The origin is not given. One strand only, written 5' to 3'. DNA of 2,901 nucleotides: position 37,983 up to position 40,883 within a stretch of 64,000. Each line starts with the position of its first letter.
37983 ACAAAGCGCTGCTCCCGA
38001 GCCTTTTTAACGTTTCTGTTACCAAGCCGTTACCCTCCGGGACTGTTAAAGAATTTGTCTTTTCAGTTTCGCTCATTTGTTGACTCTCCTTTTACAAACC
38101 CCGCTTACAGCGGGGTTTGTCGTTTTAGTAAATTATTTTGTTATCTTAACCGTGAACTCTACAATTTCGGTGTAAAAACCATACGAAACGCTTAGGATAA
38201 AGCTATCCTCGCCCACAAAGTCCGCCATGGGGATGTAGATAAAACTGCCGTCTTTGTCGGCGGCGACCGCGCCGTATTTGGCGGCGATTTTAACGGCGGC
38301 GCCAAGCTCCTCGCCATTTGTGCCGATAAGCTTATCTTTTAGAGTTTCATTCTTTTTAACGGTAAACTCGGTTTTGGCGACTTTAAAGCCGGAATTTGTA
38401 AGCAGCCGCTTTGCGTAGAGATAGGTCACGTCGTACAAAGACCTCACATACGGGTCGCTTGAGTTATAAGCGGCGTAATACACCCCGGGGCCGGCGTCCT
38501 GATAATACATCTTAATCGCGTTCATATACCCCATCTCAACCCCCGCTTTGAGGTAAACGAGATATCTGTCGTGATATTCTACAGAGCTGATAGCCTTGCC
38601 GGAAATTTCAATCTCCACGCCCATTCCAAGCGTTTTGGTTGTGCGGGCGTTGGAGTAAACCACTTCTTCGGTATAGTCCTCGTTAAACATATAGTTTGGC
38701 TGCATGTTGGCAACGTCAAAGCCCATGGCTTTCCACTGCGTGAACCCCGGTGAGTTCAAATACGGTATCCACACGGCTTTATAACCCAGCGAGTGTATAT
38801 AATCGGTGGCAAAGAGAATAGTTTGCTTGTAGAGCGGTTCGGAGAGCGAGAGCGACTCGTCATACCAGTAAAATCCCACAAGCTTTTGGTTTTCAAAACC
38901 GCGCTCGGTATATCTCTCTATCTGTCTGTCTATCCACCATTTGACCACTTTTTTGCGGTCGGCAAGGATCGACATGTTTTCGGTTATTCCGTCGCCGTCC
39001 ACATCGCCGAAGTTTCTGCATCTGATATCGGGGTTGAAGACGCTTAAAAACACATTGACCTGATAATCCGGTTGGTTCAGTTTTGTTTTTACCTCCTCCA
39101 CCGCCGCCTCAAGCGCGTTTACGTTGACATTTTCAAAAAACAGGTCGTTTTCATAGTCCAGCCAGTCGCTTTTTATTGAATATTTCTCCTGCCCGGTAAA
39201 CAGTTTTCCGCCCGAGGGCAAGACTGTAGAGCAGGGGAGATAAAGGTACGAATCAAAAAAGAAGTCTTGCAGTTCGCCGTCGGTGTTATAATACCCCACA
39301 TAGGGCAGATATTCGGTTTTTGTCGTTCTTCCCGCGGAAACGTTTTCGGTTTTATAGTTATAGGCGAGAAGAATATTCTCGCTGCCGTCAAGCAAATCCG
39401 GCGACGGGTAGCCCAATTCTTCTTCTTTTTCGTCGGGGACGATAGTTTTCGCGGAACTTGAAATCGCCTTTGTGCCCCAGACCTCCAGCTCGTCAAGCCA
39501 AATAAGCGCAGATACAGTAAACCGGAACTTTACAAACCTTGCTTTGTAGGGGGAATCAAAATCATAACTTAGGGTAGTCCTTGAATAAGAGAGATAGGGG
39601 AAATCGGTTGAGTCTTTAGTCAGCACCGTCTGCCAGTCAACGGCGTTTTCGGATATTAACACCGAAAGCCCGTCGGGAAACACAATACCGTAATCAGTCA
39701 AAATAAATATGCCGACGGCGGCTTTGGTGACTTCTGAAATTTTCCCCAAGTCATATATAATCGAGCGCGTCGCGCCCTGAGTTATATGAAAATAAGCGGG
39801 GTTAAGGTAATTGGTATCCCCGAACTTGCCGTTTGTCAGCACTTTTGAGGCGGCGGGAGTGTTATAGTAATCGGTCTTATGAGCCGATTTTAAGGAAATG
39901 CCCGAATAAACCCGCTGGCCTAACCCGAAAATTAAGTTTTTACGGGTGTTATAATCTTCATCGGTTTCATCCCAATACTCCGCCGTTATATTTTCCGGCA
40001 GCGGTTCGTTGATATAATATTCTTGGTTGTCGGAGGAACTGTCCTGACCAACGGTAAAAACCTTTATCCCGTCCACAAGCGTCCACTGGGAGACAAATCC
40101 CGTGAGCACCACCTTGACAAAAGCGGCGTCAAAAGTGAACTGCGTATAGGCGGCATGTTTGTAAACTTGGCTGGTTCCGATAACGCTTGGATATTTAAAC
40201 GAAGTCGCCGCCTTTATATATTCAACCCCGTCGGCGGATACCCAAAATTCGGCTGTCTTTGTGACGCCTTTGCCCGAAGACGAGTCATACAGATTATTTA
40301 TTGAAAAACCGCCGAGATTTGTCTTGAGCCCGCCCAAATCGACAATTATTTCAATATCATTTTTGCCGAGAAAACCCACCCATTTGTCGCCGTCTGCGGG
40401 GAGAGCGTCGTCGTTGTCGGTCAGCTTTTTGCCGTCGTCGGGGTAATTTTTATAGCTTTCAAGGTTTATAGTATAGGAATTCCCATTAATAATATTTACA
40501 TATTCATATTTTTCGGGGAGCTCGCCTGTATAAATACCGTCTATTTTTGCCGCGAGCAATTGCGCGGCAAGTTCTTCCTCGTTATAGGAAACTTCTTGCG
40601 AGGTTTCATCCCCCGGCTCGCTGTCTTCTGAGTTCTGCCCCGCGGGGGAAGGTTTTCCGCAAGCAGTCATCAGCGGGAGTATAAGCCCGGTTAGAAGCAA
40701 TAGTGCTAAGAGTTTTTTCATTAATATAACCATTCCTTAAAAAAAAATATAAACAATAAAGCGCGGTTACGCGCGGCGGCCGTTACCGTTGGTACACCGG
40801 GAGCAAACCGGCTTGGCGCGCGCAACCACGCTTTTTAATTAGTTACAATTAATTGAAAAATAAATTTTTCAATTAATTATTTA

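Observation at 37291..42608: Candidate permease-less glycan-capture cassette 1: SBP-like lipoprotein, branched terminator, DUF4855/discoidin lipoprotein, hairpin, 6-TM protein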

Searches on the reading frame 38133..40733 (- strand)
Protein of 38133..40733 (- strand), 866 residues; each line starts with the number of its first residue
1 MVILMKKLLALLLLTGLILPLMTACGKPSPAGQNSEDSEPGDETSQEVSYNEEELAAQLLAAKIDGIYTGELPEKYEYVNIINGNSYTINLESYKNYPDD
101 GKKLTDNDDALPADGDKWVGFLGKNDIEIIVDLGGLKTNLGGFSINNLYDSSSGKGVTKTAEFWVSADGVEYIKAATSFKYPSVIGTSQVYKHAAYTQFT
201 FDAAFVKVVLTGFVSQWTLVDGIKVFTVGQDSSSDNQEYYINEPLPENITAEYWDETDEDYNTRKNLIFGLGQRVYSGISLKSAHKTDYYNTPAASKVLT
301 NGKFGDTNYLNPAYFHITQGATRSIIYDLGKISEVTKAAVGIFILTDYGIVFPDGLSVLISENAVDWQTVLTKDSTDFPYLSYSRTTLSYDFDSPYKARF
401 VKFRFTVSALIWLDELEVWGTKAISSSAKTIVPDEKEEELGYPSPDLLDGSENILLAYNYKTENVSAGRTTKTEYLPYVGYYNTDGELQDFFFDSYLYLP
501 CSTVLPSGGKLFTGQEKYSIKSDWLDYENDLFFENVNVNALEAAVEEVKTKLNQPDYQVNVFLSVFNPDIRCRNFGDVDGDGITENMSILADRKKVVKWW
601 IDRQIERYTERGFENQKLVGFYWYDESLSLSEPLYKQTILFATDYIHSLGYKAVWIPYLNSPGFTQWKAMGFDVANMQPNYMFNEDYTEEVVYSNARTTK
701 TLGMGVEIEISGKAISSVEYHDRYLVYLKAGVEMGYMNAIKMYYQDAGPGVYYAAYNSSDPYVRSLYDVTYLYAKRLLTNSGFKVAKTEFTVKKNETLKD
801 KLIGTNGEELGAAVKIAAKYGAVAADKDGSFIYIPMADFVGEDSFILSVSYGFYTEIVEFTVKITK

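Call 5: search_protein_families(library=pfam, proteins=[window:38133-40733:-], max_evalue=0.01)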
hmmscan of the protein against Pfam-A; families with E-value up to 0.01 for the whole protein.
window:38133-40733:- (866 aa): 4 families
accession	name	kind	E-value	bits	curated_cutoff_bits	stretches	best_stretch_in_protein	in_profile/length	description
PF16147.10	DUF4855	-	4.1e-96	322.2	27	1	453-771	1-312/313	Domain of unknown function (DUF4855)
PF00754.31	F5_F8_type_C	-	1.4e-08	35.3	28.2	1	309-406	24-113/127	F5/8 type C domain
PF17892.7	Cadherin_5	-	0.00026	21.2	26.5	1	803-853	34-85/98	Cadherin-like domain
PF17963.7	Big_9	-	0.00036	21.8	23.6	1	788-850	9-75/89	Bacterial Ig domain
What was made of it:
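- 38133..40733 (-): Gene B: lipoprotein with CBM32 – CBM32 – DUF4855 (beta/alpha barrel pattern) – Ig-like tail. The likely start is ATG at 40721. Pfam DUF4855 4e-96 and F5_F8_type_C 1e-8 (call 5).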

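Call 22: search_solved_structures(query=window:38133-40733:-, max_evalue=1, show_alignments=2)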
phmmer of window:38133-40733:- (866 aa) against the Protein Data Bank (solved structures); distinct sequences matched with E-value up to 1: 1.
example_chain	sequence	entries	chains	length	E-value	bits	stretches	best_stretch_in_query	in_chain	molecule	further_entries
5nqw_C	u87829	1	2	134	0.59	11.7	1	221-280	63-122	026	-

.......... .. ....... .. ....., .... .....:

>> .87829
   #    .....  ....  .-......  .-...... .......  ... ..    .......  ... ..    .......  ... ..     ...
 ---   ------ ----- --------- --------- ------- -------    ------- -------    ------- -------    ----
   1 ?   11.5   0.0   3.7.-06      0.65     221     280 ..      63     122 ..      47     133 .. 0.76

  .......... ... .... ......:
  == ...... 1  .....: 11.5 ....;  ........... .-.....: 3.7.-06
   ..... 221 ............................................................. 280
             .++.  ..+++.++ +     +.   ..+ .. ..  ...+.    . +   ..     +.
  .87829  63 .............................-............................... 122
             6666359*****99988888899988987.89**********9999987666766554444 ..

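Call 23: search_protein_families(library=ncbifam, proteins=[window:38133-40733:-], max_evalue=0.01)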
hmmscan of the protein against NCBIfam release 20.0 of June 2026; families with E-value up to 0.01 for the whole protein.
window:38133-40733:- (866 aa): 1 family
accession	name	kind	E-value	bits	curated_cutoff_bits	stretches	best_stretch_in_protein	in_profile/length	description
NF012211.1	tand_rpt_95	domain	0.00028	20.8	90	1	806-853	23-72/98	tandem-95 repeat protein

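Call 27: find_homologous_proteins(query=window:38133-40733:-)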
Query window:38133-40733:- (866 aa): 26 proteins with E <= 0.001 among 8000 candidates.
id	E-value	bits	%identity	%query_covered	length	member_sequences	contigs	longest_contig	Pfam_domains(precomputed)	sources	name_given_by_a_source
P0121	0.0e+0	1957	100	100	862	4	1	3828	PF00754.32,PF16147.11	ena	-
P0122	0.0e+0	1143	58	100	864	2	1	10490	PF00754.32,PF17963.8,PF17892.8,PF16147.11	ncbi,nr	ncbi:MAG: DUF4855 domain-containing protein [Eubacteriales bacterium]|nr:DUF4855 domain-containing p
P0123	0.0e+0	1113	57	100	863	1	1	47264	PF00754.32,PF17963.8,PF16147.11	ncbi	-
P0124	0.0e+0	1090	56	99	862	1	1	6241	PF00754.32,PF16147.11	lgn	-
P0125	0.0e+0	1081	56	100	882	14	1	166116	PF00754.32,PF17963.8,PF17892.8,PF16147.11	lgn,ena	-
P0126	3.4e-271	921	49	100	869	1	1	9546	PF00754.32,PF17963.8,PF17892.8,PF16147.11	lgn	-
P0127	9.6e-244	830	46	98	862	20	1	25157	PF00754.32,PF16147.11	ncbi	-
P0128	2.4e-239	815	46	100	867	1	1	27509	PF00754.32,PF17963.8,PF16147.11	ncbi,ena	-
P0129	1.6e-234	799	45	96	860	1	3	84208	PF00754.32,PF17963.8,PF16147.11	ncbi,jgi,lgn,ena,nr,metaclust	ncbi:MAG: hypothetical protein A2Y17_06310 [Clostridiales bacterium GWF2_38_85]|nr:MAG: hypothetical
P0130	1.1e-233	797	45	99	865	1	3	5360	PF00754.32,PF17963.8,PF17892.8,PF22633.4,PF16147.11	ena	-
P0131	1.1e-228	780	44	99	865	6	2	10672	PF00754.32,PF17963.8,PF17892.8,PF16147.11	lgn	-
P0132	9.8e-219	747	45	98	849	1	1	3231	PF00754.32,PF17963.8,PF22633.4,PF16147.11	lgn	-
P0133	3.9e-217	742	43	99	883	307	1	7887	PF00754.32,PF17963.8,PF16147.11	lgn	-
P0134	2.8e-191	656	41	99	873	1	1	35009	PF00754.32,PF16147.11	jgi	jgi:hypothetical protein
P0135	1.5e-187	644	41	99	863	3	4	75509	PF00754.32,PF17963.8,PF16147.11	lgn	-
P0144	4.7e-95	338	29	99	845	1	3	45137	PF00754.32,PF17963.8,PF17892.8,PF16147.11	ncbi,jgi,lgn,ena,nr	ncbi:MAG: hypothetical protein A2Y17_01325 [Clostridiales bacterium GWF2_38_85]|nr:MAG: hypothetical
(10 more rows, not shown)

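Call 28: find_encoding_contigs(protein=P0125, flank=10000, max_places=1)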
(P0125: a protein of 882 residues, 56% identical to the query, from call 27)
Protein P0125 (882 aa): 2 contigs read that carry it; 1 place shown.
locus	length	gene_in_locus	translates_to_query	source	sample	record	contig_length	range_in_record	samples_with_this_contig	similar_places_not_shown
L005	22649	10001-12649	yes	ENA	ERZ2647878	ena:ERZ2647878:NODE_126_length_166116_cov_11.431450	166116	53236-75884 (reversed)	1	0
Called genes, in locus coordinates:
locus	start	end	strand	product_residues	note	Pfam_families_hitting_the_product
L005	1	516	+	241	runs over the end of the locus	PF02308:MgtC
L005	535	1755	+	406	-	PF01408:GFO_IDH_MocA, PF21252:Glyco_hydro_109_C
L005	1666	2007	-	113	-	-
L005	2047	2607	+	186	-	PF04542:Sigma70_r2, PF08281:Sigma70_r4_2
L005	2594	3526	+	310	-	-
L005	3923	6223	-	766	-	PF03176:MMPL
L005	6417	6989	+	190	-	PF14278:TetR_C_8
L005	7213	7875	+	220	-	PF00230:MIP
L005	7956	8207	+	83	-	PF04023:FeoA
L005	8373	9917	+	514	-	PF01547:SBP_bac_1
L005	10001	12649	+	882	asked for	PF00754:F5_F8_type_C (faint), PF16147:DUF4855, PF17963:Big_9 (weak), PF17892:Cadherin_5 (faint)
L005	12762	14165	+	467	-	PF00754:F5_F8_type_C (weak)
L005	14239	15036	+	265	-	-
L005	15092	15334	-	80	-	PF04014:MazE_antitoxin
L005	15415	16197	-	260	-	PF00702:Hydrolase, PF13344:Hydrolase_6, PF13242:Hydrolase_like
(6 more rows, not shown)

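Call 29: find_encoding_contigs(protein=P0129, flank=10000, max_places=1)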
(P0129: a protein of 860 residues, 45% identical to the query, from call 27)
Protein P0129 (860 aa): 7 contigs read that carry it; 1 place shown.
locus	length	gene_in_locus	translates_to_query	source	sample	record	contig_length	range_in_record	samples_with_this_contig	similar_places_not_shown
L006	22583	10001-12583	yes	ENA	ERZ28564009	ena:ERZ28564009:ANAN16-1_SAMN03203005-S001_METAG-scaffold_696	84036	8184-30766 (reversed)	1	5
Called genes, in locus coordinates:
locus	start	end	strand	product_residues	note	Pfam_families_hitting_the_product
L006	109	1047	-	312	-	PF00326:Peptidase_S9 (weak)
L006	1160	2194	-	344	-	PF12762:DDE_Tnp_IS1595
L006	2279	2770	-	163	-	PF00588:SpoU_methylase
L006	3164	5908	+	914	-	PF07517:SecA_DEAD, PF01043:SecA_PP_bind, PF21090:P-loop_SecA, PF07516:SecA_SW, PF02810:SEC-C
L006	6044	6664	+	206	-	-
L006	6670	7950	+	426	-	-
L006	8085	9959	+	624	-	PF13522:GATase_6, PF13537:GATase_7, PF12481:DUF3700 (weak), PF00733:Asn_synthase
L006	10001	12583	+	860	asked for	PF00754:F5_F8_type_C (faint), PF16147:DUF4855, PF17963:Big_9 (weak)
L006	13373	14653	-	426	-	PF00994:MoCF_biosynth, PF18146:CinA_KH, PF02464:CinA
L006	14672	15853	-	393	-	PF22025:ThiI_fer, PF02926:THUMP, PF02568:ThiI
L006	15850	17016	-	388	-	PF00155:Aminotran_1_2, PF00266:Aminotran_5, PF01212:Beta_elim_lyase (weak)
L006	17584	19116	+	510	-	PF12072:RNase_Y_N, PF00013:KH_1, PF08668:HDOD (faint), PF01966:HD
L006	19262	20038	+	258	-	PF00149:Metallophos, PF13277:YmdB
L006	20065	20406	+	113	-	PF02699:YajC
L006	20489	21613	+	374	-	PF03977:OAD_beta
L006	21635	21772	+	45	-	-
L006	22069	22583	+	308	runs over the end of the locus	-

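Call 30: find_encoding_contigs(protein=P0144, flank=10000, max_places=1)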
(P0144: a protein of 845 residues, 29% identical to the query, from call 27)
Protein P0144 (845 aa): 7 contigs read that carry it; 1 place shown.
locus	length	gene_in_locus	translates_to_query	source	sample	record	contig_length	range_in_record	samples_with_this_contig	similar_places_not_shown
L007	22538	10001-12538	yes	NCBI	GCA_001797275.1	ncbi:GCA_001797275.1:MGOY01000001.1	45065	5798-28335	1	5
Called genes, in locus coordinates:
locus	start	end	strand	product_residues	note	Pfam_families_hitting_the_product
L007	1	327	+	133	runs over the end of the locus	PF06133:Com_YlbF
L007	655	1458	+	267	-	PF04951:Peptidase_M55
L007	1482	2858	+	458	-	PF10396:TrmE_N, PF00009:GTP_EFTU (faint), PF12631:MnmE_helical, PF00350:Dynamin_N (faint), PF01926:MMR_HSR1, PF02421:FeoB_N (weak)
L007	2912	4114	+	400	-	PF04326:SLFN_AlbA_2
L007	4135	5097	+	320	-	PF09243:Rsm22, PF13649:Methyltransf_25 (faint)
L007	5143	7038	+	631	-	PF01134:GIDA, PF07992:Pyr_redox_2, PF12831:FAD_oxidored (faint), PF21680:GIDA_C_1st, PF13932:SAM_GIDA_C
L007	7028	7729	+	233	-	PF02527:GidB, PF05175:MTS (weak), PF13847:Methyltransf_31, PF08242:Methyltransf_12 (weak), PF13649:Methyltransf_25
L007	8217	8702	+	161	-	PF12682:Flavodoxin_4, PF12724:Flavodoxin_5 (weak)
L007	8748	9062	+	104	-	-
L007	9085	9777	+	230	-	PF01252:Peptidase_A8 (weak)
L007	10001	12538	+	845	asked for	PF00754:F5_F8_type_C, PF16147:DUF4855, PF17963:Big_9, PF17892:Cadherin_5 (weak)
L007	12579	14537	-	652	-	PF00149:Metallophos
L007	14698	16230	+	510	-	PF00488:MutS_V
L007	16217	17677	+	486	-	PF00488:MutS_V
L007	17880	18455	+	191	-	PF01613:Flavin_Reduct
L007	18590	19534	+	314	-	PF12833:HTH_18, PF00165:HTH_AraC (weak)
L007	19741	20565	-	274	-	PF02311:AraC_binding, PF00165:HTH_AraC (weak), PF12833:HTH_18, PF00165:HTH_AraC (weak)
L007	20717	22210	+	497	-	PF01547:SBP_bac_1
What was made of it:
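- Several orthologous DUF4855 genes stand alone, as in L006 and L007 (calls 29, 30). The DUF4855 orthologues in L006 and L007 lack an adjacent SBP (calls 29, 30).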

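Call 36: search_solved_structures(query=A1, max_evalue=1)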
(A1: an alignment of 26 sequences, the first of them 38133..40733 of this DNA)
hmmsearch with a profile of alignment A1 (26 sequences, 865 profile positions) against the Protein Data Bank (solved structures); distinct sequences matched with E-value up to 1: 45.
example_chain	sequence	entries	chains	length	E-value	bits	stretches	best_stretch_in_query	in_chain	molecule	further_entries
6q63_A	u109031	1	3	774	8.9e-08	33.9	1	91-208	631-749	Beta-hexosaminidase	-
9s56_A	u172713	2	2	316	0.00086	20.7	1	322-419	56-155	Neuropilin-1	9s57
8c5g_A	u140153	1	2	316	0.00087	20.7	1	322-419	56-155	Neuropilin-1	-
9eou_A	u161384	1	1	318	0.00088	20.7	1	322-419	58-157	Neuropilin-1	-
2qqi_A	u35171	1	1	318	0.00088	20.7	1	322-419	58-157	Neuropilin-1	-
2qqm_A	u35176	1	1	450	0.0024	19.2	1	322-419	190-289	Neuropilin-1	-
4a42_A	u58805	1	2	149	0.0051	18.2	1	125-222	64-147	ALPHA-N-ACETYLGLUCOSAMINIDASE FAMILY PROTEIN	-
7o1n_A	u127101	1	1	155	0.006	17.9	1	319-419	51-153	Neuropilin-1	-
2orx_A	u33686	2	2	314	0.0063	17.8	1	323-419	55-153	Neuropilin-1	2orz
1kex_A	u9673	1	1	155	0.0068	17.7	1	322-419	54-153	Neuropilin-1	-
5ijr_A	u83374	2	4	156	0.0069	17.7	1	322-419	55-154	Neuropilin-1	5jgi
9rkt_A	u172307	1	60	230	0.0071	17.7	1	787-855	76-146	Structural protein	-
3i97_A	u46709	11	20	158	0.0071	17.7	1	322-419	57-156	Neuropilin-1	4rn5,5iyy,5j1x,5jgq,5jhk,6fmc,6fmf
2qqn_A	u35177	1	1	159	0.0072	17.7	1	322-419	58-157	Neuropilin-1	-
2w1q_A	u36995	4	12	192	0.0074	17.6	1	89-243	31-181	HYALURONOGLUCOSAMINIDASE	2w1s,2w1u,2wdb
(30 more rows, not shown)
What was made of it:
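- On CBM32 / F5_F8_type_C discoidin domain: Domain 1: the profile hits the CBM32 of 6q63 at 9e-8, and also 4a42 and 2w1q (call 36).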

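Call 49: predict_structure(alignment_id=A1)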
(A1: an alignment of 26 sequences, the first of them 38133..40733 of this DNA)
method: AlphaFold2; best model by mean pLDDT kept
length: 866 residues; sequences in the alignment: 26
mean_pLDDT: 87.1   pTM: 0.68
mean pLDDT of the five models: 87.1, 86.9, 85.3, 85.2, 84.1
residues with pLDDT >= 90: 514; 70-90: 274; 50-70: 35; < 50: 43
segments of 3 or more residues with pLDDT < 50: 1-7, 18-48, 234-236
pLDDT, mean of each block of 10 residues (from residue 1): 46 52 33 32 43 85 91 83 90 91 87 87 90 92 92 85 94 92 71 92 96 88 89 59 78 91 96 85 79 92 90 87 92 97 87 92 92 86 89 95 91 96 94 82 93 96 90 97 94 97 90 81 96 96 98 97 94 93 94 97 97 97 88 89 98 92 86 94 84 89 94 87 91 93 90 92 89 90 79 94 76 90 88 94 92 79 95
secondary structure, 60 per line:
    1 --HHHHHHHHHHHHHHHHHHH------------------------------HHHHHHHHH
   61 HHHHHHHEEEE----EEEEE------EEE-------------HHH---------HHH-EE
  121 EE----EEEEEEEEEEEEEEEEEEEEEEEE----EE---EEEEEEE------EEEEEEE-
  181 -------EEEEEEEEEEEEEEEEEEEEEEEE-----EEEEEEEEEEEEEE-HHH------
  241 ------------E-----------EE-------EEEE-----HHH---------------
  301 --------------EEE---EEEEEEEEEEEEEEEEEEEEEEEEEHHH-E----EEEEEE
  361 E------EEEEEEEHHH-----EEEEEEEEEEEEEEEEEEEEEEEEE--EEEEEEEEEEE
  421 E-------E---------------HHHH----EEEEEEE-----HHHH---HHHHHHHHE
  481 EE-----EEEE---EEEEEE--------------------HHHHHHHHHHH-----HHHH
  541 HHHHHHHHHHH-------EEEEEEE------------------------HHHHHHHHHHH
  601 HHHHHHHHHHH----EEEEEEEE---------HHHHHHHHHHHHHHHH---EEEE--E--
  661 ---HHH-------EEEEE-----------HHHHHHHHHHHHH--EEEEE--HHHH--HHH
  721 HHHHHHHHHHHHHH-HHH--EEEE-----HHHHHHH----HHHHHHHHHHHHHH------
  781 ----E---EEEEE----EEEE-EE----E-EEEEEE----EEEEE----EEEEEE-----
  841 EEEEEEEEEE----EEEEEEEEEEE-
elements in order (helices of 4 or more, strands of 3 or more residues): H3-21 H52-67 E68-71 E76-80 E87-89 E119-122 E127-150 E160-166 E173-179 E188-211 E217-230 E274-277 E315-317 E321-345 E355-361 E368-374 E383-407 E410-421 H445-448 E453-459 H465-468 H472-479 E480-482 E488-491 E495-500 H521-531 H537-551 E559-565 H590-611 E616-623 H633-648 E652-655 E674-678 H690-702 E705-709 H712-715 H718-734 E741-744 H750-756 H761-774 E789-793 E798-801 E811-816 E821-825 E830-835 E841-850 E855-865
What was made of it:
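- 38133..40733 (-): AF2 pLDDT 87.1 (call 49).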

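Call 57: fold_search(model_id=the predicted structure, library=pdb)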
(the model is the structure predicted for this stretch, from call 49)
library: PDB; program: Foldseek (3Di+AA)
matches with E <= 10: 1834; with E <= 0.001: 326
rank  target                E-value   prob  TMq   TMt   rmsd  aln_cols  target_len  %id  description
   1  2qqj                  1.4e-11  1.00  0.11  0.28  21.2       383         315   12  Crystal Structure of the b1b2 Domains from Human Neuropilin-2 (released 2007-11-20)
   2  4qdr                  1.8e-11  1.00  0.12  0.29  21.3       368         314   13  Physical basis for Nrp2 ligand binding (released 2015-04-15)
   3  2qqi                  1.8e-11  1.00  0.13  0.30  21.7       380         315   13  Crystal Structure of the b1b2 Domains from Human Neuropilin-1 (released 2007-11-20)
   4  5k8d_B                2.0e-11  1.00  0.14  0.19  18.3       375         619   11  Crystal structure of rFVIIIFc (released 2017-06-14)
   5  3cqo_A                2.3e-11  1.00  0.14  0.37  19.2       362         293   12  Crystal structure of a f-lectin (fucolectin) from morone saxatilis (striped bass) serum (released 2009-04-28)
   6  7jnf                  3.5e-11  1.00  0.14  0.27  13.9       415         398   12  The structure of CBM32-1 and CBM32-2 domains from Clostridium perfringens ZmpB in complex with GalNAc (released 2021-02-03)
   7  7jnb                  3.5e-11  1.00  0.14  0.26  14.1       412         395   13  The structure of CBM32-1 and CBM32-2 domains from Clostridium perfringens ZmpB in complex with GalNAc (released 2021-02-03)
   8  3fn9_C                4.1e-11  1.00  0.19  0.23  30.7       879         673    9  Crystal structure of putative beta-galactosidase from bacteroides fragilis (released 2009-01-13)
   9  9eou_A                5.4e-11  1.00  0.13  0.31  21.4       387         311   13  Crystal Structure of the b1b2 domains from Human Neuropilin-1 in complex with a peptide. (released 2024-06-26)
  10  8ivx_A                6.4e-11  1.00  0.11  0.21  21.1       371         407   13  Crystal structure of NRP2 in complex with aNRP2-14 Fab fragment (released 2023-07-12)
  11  4qdq_A                9.5e-11  1.00  0.12  0.29  21.4       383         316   11  Physical basis for Nrp2 ligand binding (released 2015-04-15)
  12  7q1w_A                9.5e-11  1.00  0.15  0.16  25.6       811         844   10  Ruminococcus gnavus ATC29149 endo-beta-1,4-galactosidase (RgGH98) E411A in complex with blood group A (BgA II) tetrasa (released 2022-03-16)
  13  8ivw_D                1.1e-10  1.00  0.11  0.22  21.1       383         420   11  Crystal structure of NRP2 in complex with aNRP2-10 Fab fragment (released 2023-07-12)
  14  3fn9_A                1.9e-10  1.00  0.19  0.23  30.1       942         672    8  Crystal structure of putative beta-galactosidase from bacteroides fragilis (released 2009-01-13)
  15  7jnd                  2.2e-10  1.00  0.15  0.27  14.6       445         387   12  The structure of CBM32-1 and CBM32-2 domains from Clostridium perfringens ZmpB (released 2021-02-03)
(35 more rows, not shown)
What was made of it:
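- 38133..40733 (-): Tandem discoidin matches (calls 36, 57).
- On CBM32 / F5_F8_type_C discoidin domain: Foldseek matches tandem discoidin proteins and the ZmpB CBM32 pair at E about 1e-11 (call 57).
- Checked: The second discoidin domain is confirmed by a profile search and by Foldseek (calls 36, 57).
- Two CBM32/discoidin domains (calls 36, 57).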
